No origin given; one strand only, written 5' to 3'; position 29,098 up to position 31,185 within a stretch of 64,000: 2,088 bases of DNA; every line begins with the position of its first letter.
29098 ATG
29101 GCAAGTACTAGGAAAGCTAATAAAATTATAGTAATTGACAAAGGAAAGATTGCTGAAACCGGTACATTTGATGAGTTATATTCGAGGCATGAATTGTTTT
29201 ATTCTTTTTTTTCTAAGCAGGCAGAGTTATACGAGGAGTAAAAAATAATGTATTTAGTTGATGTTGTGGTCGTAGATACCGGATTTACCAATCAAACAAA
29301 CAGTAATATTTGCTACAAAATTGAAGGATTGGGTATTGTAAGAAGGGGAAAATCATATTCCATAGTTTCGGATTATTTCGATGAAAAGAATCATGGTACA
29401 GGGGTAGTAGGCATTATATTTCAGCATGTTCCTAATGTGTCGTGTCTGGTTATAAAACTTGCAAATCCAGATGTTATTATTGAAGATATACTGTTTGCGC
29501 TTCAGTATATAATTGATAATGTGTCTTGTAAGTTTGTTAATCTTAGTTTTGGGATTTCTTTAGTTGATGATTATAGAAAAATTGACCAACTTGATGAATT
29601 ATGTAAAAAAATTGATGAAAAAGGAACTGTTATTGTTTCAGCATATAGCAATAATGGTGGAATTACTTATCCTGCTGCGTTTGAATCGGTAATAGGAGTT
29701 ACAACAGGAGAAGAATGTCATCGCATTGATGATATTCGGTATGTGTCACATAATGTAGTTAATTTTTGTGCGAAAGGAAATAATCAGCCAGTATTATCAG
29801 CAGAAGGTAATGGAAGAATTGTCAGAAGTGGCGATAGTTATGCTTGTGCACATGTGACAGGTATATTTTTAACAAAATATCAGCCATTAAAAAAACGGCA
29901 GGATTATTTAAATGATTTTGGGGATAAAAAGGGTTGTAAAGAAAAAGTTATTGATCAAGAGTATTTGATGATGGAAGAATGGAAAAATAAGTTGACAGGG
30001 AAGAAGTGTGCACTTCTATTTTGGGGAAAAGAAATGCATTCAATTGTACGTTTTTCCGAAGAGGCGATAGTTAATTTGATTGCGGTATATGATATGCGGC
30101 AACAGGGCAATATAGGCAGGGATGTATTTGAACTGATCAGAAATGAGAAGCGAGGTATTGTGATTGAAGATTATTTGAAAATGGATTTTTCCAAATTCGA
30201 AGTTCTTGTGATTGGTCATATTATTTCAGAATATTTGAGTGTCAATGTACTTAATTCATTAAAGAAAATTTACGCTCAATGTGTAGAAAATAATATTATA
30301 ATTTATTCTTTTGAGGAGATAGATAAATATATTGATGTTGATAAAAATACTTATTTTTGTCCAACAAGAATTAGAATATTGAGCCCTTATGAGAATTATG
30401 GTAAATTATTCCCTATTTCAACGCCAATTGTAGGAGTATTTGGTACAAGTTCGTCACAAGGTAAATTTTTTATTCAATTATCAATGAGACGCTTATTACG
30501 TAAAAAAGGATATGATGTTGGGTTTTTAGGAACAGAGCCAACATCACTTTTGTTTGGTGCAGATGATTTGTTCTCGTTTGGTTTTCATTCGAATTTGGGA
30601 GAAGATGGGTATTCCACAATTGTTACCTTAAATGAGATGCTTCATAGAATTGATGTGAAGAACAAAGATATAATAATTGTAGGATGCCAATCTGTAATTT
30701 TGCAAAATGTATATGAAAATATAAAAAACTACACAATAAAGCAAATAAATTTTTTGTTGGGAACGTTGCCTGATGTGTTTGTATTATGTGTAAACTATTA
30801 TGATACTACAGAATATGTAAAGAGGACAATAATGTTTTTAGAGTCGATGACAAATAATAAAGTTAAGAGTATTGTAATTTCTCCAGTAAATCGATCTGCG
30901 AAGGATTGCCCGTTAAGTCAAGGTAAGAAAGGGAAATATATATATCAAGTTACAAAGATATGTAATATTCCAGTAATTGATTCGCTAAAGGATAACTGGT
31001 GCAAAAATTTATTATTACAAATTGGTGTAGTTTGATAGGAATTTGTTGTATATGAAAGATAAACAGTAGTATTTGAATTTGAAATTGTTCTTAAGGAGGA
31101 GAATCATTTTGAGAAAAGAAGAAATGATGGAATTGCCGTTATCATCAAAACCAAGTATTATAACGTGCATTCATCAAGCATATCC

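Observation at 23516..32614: AT-rich 9.1-kb island encoding an rSAM/SPASM, carrier-protein, 37-aa Cys peptide, double ABC exporter, S8 fusion and orphan protein: candidate uncharacterised RiPP-type system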

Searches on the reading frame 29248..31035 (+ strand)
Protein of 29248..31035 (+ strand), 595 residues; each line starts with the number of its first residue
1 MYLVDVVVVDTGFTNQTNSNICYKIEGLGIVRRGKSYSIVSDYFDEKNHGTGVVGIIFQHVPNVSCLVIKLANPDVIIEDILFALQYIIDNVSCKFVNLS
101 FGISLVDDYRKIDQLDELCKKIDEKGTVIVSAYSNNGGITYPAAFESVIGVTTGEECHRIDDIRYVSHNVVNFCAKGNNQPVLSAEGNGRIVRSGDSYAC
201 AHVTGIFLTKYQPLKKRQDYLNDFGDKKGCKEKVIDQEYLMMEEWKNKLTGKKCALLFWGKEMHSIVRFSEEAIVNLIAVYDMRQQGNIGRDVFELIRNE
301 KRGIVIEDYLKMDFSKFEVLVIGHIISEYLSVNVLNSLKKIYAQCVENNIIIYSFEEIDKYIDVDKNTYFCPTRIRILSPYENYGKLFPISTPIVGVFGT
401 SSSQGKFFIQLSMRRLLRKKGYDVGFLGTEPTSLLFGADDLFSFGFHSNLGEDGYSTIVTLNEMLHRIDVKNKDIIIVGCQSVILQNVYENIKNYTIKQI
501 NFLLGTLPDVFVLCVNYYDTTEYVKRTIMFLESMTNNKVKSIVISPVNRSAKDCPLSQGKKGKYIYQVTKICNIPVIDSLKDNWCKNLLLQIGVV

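Call 6: search_protein_families(library=ncbifam, proteins=[window:29248-31035:+], max_evalue=0.01)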
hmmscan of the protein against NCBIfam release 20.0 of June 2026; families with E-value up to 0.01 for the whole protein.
window:29248-31035:+ (595 aa): 5 families
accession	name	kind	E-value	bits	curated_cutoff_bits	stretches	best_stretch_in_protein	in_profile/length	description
NF049966.1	QH_SP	equivalog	2.2e-24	86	165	1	6-207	2-188/219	subtilisin-like serine protease QhpE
TIGR04066.1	nat_prod_clost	hypoth_equivalog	5.1e-20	71.8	200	1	262-526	11-281/361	TIGR04066 family peptide maturation system protein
TIGR03921.1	T7SS_mycosin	equivalog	1.4e-08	34.3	278.75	1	96-206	118-239/353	type VII secretion-associated serine protease mycosin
TIGR03895.1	protease_PatA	subfamily_domain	0.0056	15.5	421.05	1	91-206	55-172/606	PatA/PatG family cyanobactin maturation protease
TIGR00313.1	cobQ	equivalog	0.0065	15.3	309.9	0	397-425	3-31/477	cobyric acid synthase CobQ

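Call 7: search_protein_families(library=pfam, proteins=[window:29248-31035:+], max_evalue=0.01)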
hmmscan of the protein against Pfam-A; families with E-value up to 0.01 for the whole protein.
window:29248-31035:+ (595 aa): 2 families
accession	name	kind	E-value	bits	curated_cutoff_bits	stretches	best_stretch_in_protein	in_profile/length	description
PF07755.17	DUF1611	-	3.1e-10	40.2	25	1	391-517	11-124/201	Domain of unknown function (DUF1611_C) P-loop domain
PF00082.27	Peptidase_S8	-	1.2e-08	35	21.8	1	6-207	6-250/288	Subtilase family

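Call 27: find_homologous_proteins(query=window:29248-31035:+)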
Query window:29248-31035:+ (595 aa): 316 proteins with E <= 0.001 among 8000 candidates; the best 120 are listed.
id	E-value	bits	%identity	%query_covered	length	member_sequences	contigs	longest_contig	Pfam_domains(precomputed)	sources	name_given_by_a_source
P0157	0.0e+0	1303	96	100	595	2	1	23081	PF07755.18,PF00082.28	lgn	-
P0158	2.9e-113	397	38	94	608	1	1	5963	PF07755.18,PF00082.28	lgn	-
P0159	2.5e-105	371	36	91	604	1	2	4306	PF07755.18,PF00082.28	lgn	-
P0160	2.0e-103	365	36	96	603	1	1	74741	PF07755.18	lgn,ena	-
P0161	5.9e-102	360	37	93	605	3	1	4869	PF07755.18,PF00082.28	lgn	-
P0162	1.6e-100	355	35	99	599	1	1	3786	PF07755.18,PF00082.28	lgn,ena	-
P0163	1.6e-98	349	36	96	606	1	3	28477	PF07755.18,PF00082.28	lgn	-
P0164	2.9e-98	348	37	96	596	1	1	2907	PF07755.18,PF00082.28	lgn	-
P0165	2.3e-97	345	34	99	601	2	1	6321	PF07755.18,PF00082.28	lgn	-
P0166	3.1e-97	344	38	92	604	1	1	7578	PF07755.18,PF00082.28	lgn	-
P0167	3.5e-97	344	35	96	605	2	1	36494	PF07755.18,PF00082.28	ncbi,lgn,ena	-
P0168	1.4e-96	342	36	96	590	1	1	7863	PF07755.18,PF00082.28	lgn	-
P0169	2.0e-96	342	37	94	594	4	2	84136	PF07755.18,PF00082.28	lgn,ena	-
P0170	1.4e-95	339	36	94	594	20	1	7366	PF07755.18,PF00082.28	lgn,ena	-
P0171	2.9e-95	338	38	91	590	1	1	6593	PF07755.18,PF00082.28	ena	-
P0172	3.6e-95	338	36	86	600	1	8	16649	PF00082.28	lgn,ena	-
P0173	5.4e-95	337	35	92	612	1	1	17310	PF07755.18,PF00082.28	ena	-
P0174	8.1e-95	336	36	96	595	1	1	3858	PF07755.18,PF00082.28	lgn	-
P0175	8.2e-95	336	37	84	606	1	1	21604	PF07755.18,PF00082.28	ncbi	-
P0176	1.2e-94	336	35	92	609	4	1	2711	PF07755.18,PF00082.28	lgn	-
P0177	6.7e-94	333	34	96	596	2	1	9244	PF07755.18,PF00082.28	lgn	-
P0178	7.9e-94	333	35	92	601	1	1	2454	PF00082.28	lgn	-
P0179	9.3e-94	333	35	91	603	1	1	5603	PF00082.28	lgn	-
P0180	9.4e-94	333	36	92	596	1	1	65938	PF07755.18,PF00082.28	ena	-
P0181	1.5e-93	332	35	96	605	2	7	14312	PF00082.28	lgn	-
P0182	5.7e-93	330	37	91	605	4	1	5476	PF00082.28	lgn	-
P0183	6.2e-93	330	36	86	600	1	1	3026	PF07755.18,PF00082.28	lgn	-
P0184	1.2e-92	329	35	91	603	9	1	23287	PF00082.28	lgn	-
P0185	2.1e-92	329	34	96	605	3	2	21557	PF00082.28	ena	-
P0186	2.7e-92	328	34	96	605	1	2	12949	PF00082.28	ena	-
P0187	3.3e-92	328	36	91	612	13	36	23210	PF00082.28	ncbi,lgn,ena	-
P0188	3.6e-92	328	34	92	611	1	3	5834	PF07755.18,PF00082.28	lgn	-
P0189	7.8e-92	327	36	91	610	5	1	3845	PF07755.18,PF00082.28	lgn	-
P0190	9.6e-92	326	36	89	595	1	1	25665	PF07755.18,PF00082.28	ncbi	-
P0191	1.4e-91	326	35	91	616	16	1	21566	PF07755.18,PF00082.28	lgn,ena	-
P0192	1.8e-91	325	38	84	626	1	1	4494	PF07755.18,PF00082.28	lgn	-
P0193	2.4e-91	325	36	86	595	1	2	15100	PF07755.18,PF00082.28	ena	-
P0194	2.9e-91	325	37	86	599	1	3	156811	PF07755.18,PF00082.28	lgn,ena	-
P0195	3.1e-91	325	37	90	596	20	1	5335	PF07755.18,PF00082.28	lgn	-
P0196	4.5e-91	324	34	96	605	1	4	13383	PF00082.28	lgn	-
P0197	6.1e-91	324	35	91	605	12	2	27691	PF07755.18,PF00082.28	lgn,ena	-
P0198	7.7e-91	323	36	91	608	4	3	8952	PF07755.18,PF00082.28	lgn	-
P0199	1.1e-90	323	34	96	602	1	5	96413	PF07755.18,PF00082.28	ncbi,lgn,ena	-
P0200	2.0e-90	322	31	94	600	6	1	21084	PF07755.18,PF00082.28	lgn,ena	-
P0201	2.2e-90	322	36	92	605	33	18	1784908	PF00082.28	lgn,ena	-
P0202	5.8e-90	320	34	94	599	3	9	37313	PF07755.18,PF00082.28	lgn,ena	-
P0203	6.3e-90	320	35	96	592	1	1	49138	PF07755.18,PF00082.28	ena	-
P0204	6.9e-90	320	35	92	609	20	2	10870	PF07755.18,PF00082.28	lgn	-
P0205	6.9e-90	320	34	94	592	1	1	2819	PF07755.18,PF00082.28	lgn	-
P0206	1.8e-89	319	36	91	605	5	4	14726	PF00082.28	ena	-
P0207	2.1e-89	319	35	92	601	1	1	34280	PF07755.18,PF00082.28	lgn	-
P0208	4.1e-89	318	35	92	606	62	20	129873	PF07755.18,PF00082.28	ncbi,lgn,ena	-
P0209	6.3e-89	317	37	86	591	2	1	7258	PF07755.18,PF00082.28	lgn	-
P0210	7.0e-89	317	32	91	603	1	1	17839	PF07755.18,PF00082.28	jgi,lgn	jgi:hypothetical protein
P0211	7.4e-89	317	35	92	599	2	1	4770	PF07755.18,PF00082.28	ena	-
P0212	1.2e-88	316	36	82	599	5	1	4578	PF07755.18,PF00082.28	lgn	-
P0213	1.4e-88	316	34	92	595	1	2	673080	PF07755.18,PF00082.28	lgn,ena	-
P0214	1.4e-88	316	35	92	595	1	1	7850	PF07755.18,PF00082.28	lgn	-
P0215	1.7e-88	316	35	92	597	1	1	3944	PF07755.18,PF00082.28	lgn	-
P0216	2.0e-88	315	35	92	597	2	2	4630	PF07755.18,PF00082.28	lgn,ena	-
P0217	4.6e-88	314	33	96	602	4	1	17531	PF00082.28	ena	-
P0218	6.1e-88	314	35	91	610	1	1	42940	PF07755.18,PF00082.28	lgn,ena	-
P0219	8.3e-88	313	35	91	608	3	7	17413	PF07755.18,PF00082.28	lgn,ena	-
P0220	8.5e-88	313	35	92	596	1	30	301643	PF07755.18,PF00082.28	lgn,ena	-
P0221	8.6e-88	313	37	85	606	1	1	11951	PF07755.18,PF00082.28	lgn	-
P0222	9.7e-88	313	37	85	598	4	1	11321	PF07755.18,PF00082.28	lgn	-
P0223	1.0e-87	313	38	84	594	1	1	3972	PF07755.18,PF00082.28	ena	-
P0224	1.6e-87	312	33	92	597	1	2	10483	PF07755.18,PF00082.28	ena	-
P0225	1.6e-87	312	36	88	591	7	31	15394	PF07755.18,PF00082.28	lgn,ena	-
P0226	1.7e-87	312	37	86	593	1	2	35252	PF07755.18,PF00082.28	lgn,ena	-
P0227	2.1e-87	312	35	92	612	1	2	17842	PF07755.18,PF00082.28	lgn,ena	-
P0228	2.2e-87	312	34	85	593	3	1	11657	PF07755.18,PF00082.28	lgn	-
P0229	2.4e-87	312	34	91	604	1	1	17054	PF07755.18,PF00082.28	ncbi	-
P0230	2.7e-87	312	34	90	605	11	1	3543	PF07755.18,PF00082.28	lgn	-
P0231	2.9e-87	312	35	85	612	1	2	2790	PF07755.18,PF00082.28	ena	-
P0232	3.0e-87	312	35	92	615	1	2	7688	PF07755.18,PF00082.28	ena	-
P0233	3.2e-87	311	34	95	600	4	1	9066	PF07755.18,PF00082.28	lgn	-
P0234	3.3e-87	311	34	91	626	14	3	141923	PF00082.28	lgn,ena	-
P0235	5.2e-87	311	33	91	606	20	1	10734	PF00082.28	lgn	-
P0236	6.0e-87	311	34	93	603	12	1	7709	PF07755.18,PF00082.28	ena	-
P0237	8.5e-87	310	33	91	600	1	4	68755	PF07755.18,PF00082.28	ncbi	-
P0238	1.6e-86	309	35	94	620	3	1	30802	PF00082.28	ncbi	-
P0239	2.1e-86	309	38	81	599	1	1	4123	PF07755.18,PF00082.28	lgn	-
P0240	2.6e-86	308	34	92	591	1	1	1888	PF07755.18,PF00082.28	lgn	-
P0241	2.6e-86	308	35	87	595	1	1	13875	PF07755.18,PF00082.28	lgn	-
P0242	2.9e-86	308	34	87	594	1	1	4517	PF07755.18,PF00082.28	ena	-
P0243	3.2e-86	308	34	92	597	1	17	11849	PF07755.18,PF00082.28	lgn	-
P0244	6.1e-86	307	33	88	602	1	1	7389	PF07755.18,PF00082.28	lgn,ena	-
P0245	6.8e-86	307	34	89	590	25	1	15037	PF07755.18,PF00082.28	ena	-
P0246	7.3e-86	307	34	91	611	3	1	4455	PF07755.18,PF00082.28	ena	-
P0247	7.6e-86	307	34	92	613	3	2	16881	PF07755.18,PF00082.28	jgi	-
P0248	9.1e-86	307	34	92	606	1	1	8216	PF07755.18,PF00082.28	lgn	-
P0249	1.3e-85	306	34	91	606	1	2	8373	PF07755.18,PF00082.28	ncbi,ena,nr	ncbi:MAG: S8 family serine peptidase [Anaeroplasmataceae bacterium]|nr:S8 family serine peptidase [A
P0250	1.9e-85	306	36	91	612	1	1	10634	PF07755.18,PF00082.28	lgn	-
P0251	2.9e-85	305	34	91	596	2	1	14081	PF00082.28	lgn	-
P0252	3.2e-85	305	34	92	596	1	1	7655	PF07755.18,PF00082.28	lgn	-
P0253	3.2e-85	305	33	92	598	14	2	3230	PF07755.18,PF00082.28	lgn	-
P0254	3.8e-85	305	34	92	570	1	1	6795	PF07755.18,PF00082.28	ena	-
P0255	3.9e-85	305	34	93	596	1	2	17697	PF00082.28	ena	-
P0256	4.0e-85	304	35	91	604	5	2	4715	PF07755.18,PF00082.28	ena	-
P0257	4.3e-85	304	34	92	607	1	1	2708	PF07755.18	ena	-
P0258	5.0e-85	304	34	94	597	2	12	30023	PF07755.18,PF00082.28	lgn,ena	-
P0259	5.2e-85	304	36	85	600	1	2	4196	PF07755.18,PF00082.28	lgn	-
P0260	6.5e-85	304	34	92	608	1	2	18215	PF07755.18,PF00082.28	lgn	-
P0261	6.6e-85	304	35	91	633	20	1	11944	PF07755.18,PF00082.28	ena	-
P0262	1.0e-84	303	35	92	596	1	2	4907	PF07755.18,PF00082.28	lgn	-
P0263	1.3e-84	303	36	87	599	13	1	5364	PF07755.18,PF00082.28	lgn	-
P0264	1.9e-84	302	34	92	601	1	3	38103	PF07755.18,PF00082.28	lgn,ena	-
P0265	2.3e-84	302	34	87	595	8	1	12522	PF00082.28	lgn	-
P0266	2.9e-84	302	32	97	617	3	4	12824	PF07755.18,PF00082.28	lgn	-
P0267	3.0e-84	302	35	91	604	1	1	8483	PF07755.18,PF00082.28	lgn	-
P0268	3.2e-84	302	35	88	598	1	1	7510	PF07755.18,PF00082.28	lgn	-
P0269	3.7e-84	301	34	91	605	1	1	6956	PF07755.18,PF00082.28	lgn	-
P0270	4.5e-84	301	36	92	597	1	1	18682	PF07755.18,PF00082.28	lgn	-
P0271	5.4e-84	301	36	85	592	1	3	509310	PF07755.18,PF00082.28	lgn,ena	-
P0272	5.4e-84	301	35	92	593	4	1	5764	PF07755.18,PF00082.28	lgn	-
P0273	9.7e-84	300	33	94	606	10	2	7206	PF07755.18,PF00082.28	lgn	-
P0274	1.4e-83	299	34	84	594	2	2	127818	PF07755.18,PF00082.28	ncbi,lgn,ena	-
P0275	1.5e-83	299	32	92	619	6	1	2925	PF07755.18,PF00082.28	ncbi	ncbi:MAG: S8 family serine peptidase [Tumebacillaceae bacterium]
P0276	1.6e-83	299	32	89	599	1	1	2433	PF07755.18,PF00082.28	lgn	-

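Call 56: search_solved_structures(query=window:29248-31035:+, max_evalue=0.01, show_alignments=0)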
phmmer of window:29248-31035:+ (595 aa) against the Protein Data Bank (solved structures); distinct sequences matched with E-value up to 0.01: 2.
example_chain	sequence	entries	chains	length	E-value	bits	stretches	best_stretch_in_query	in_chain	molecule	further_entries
1dbi_A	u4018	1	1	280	6.9e-06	27.9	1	45-207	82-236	AK.1 SERINE PROTEASE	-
2g0t_A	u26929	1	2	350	0.00015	23.4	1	241-510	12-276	conserved hypothetical protein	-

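Call 77: predict_structure(alignment_id=A3)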
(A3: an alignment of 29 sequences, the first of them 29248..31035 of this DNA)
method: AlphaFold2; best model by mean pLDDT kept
length: 595 residues; sequences in the alignment: 29
mean_pLDDT: 86.5   pTM: 0.87
mean pLDDT of the five models: 86.5, 85.8, 84.8, 84.6, 83.7
residues with pLDDT >= 90: 342; 70-90: 181; 50-70: 53; < 50: 19
segments of 3 or more residues with pLDDT < 50: 227-234, 447-451, 548-553
pLDDT, mean of each block of 10 residues (from residue 1): 96 75 88 91 92 95 96 83 97 97 82 95 96 90 93 91 84 93 83 95 96 88 62 61 92 93 87 94 86 80 85 95 74 85 95 90 88 67 78 93 85 94 94 92 61 76 92 93 74 74 93 90 93 93 71 60 91 91 91 78
secondary structure, 60 per line:
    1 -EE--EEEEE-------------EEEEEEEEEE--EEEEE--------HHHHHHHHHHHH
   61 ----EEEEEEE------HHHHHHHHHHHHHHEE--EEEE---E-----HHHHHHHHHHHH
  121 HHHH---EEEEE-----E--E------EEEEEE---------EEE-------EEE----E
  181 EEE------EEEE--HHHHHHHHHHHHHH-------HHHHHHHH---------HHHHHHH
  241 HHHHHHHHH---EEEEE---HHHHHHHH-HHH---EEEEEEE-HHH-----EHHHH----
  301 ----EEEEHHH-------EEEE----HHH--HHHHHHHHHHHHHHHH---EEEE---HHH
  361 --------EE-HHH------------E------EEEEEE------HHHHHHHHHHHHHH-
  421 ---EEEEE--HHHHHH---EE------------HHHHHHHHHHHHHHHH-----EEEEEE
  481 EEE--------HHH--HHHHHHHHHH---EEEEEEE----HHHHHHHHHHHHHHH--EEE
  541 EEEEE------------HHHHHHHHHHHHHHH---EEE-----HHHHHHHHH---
elements in order: E6-10 E24-33 E36-40 H49-60 E65-71 H78-91 E96-99 H109-124 E128-132 E148-153 E163-165 E173-175 E180-183 E190-193 H196-209 H217-224 H234-249 E253-257 H261-268 E276-282 H293-296 E305-308 E319-322 H332-347 E351-354 E394-399 H406-419 E424-428 H431-436 H454-469 E475-483 H497-506 E510-516 H521-535 E538-545 H558-572 E576-578 H584-592
